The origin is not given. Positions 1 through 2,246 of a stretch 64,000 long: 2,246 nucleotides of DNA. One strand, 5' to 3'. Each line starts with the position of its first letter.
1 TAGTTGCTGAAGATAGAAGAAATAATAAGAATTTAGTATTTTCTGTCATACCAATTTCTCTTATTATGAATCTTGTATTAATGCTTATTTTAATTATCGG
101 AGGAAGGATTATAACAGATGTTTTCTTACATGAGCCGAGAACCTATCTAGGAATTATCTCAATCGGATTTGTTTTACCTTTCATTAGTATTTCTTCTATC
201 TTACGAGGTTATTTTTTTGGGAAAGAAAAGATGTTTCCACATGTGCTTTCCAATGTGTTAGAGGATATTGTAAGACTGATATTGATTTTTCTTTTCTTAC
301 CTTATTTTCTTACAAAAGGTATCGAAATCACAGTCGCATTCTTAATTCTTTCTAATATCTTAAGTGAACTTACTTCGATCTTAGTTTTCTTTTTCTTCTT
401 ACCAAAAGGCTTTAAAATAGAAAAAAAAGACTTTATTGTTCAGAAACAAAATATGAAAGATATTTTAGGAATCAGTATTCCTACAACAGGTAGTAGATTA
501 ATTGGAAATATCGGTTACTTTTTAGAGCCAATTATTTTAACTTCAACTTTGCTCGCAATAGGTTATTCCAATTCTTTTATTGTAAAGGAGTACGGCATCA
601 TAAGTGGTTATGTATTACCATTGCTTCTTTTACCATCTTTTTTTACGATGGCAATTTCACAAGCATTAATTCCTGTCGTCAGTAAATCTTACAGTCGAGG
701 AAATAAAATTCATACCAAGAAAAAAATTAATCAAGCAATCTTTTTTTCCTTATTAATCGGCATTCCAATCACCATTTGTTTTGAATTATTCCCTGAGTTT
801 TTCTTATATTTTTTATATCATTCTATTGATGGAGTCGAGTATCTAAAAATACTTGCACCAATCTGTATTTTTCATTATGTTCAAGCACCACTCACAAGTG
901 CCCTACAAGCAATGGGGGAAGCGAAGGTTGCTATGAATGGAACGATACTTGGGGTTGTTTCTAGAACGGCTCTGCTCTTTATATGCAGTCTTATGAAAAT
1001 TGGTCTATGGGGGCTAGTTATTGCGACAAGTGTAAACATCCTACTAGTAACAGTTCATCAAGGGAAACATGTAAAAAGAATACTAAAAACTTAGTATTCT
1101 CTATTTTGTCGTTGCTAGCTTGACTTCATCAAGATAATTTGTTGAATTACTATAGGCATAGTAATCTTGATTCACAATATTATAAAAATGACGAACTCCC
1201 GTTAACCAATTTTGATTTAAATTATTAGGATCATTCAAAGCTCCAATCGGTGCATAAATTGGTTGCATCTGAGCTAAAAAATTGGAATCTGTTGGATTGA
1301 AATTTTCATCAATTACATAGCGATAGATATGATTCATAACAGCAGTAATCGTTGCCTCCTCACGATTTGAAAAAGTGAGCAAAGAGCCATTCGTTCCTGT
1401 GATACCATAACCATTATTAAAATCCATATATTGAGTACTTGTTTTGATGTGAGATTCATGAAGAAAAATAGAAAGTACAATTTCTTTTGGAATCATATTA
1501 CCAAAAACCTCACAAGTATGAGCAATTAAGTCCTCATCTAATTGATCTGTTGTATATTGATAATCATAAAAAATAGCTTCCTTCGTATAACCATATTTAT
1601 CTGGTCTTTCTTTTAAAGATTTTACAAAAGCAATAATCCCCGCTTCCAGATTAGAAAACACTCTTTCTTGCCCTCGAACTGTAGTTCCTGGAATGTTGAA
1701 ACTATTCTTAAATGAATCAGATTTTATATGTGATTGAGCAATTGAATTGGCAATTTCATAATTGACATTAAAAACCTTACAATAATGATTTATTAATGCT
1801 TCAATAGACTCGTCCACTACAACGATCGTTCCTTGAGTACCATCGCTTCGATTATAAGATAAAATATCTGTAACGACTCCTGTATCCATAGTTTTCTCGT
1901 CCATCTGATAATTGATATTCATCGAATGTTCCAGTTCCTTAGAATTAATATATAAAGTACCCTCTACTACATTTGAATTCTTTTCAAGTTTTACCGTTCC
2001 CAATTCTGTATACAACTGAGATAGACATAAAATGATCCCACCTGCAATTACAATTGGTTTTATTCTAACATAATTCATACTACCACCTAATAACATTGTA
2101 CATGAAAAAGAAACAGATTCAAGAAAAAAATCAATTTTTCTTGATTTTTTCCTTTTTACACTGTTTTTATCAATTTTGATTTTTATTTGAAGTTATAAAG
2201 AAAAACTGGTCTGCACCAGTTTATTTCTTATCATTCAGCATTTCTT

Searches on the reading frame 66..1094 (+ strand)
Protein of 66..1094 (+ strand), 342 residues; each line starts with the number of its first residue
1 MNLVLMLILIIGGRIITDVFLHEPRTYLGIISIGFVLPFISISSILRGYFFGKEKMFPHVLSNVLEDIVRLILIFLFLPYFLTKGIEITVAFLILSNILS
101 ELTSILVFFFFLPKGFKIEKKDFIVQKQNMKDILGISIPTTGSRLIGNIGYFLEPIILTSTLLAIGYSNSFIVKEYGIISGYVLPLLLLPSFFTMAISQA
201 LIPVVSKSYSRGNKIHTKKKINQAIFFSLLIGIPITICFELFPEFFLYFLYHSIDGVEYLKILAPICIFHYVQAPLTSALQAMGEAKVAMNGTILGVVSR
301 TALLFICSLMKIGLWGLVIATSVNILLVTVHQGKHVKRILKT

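Call 20: search_protein_families(library=pfam, proteins=[window:66-1094:+], max_evalue=0.0001)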
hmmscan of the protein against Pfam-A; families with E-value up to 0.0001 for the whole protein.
window:66-1094:+ (342 aa): 3 families
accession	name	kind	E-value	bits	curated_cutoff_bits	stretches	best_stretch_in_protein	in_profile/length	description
PF01943.22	Polysacc_synt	-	9.3e-23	81.5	28.2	1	6-207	87-272/274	Polysaccharide biosynthesis protein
PF01554.23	MatE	-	7.7e-13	48.9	24.9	1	184-303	35-158/161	MatE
PF03023.19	MurJ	-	9e-06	25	27.4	1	3-329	68-392/451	Lipid II flippase MurJ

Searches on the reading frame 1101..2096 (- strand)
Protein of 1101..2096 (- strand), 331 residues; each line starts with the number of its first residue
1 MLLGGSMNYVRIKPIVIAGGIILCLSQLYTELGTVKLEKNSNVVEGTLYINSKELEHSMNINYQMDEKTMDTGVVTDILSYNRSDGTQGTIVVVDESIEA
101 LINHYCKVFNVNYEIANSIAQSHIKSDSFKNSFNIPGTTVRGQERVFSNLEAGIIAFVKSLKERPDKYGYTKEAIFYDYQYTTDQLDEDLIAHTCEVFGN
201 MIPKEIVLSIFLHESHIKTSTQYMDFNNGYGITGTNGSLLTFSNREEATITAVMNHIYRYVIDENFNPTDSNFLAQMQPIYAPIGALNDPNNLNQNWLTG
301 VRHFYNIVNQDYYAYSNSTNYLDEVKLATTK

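Call 20: search_protein_families(library=pfam, proteins=[window:1101-2096:-], max_evalue=0.0001)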
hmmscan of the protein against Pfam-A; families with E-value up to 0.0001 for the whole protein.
window:1101-2096:- (331 aa): 0 families

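Call 30: search_protein_families(library=ncbifam, proteins=[window:1101-2096:-], max_evalue=0.001)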
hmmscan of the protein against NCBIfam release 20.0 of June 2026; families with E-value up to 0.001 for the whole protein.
window:1101-2096:- (331 aa): 0 families

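Call 63: find_encoding_contigs(protein=window:1101-2096:-, flank=10000, max_places=2)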
Protein window:1101-2096:- (331 aa): 6 contigs read that carry it; 2 places shown.
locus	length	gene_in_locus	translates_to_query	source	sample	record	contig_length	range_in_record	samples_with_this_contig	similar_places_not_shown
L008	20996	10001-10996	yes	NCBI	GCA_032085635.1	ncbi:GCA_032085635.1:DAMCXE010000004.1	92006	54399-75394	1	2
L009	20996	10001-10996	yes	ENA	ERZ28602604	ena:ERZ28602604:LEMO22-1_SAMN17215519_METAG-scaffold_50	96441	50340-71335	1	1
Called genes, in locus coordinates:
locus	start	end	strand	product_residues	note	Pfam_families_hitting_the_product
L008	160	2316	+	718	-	PF09371:Tex_N, PF22706:Tex_central_region, PF16921:Tex_YqgF, PF14635:HHH_7, PF12836:HHH_3, PF17674:HHH_9, PF00575:S1, PF23459:S1_RRP5 (weak)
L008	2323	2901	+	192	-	-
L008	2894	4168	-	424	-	PF04055:Radical_SAM, PF16199:Radical_SAM_C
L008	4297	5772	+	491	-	PF03606:DcuC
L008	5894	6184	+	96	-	PF06949:DUF1292 (weak)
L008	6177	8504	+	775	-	-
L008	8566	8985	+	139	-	PF01957:NfeD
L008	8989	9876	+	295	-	PF01145:Band_7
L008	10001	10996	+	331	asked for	-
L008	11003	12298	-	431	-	PF01943:Polysacc_synt, PF13440:Polysacc_synt_3 (faint), PF03023:MurJ (weak), PF01554:MatE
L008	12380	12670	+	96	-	PF13797:Post_transc_reg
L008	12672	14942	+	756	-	PF21760:SecD_1st, PF02355:SecD_SecF_C, PF07549:Sec_GG (weak), PF02355:SecD_SecF_C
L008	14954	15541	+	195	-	-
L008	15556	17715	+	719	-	PF13328:HD_4, PF01966:HD, PF04607:RelA_SpoT, PF02824:TGS, PF19296:RelA_AH, PF28438:RelA_RIS, PF13291:ACT_4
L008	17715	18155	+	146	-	PF02580:Tyr_Deacylase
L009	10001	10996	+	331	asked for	-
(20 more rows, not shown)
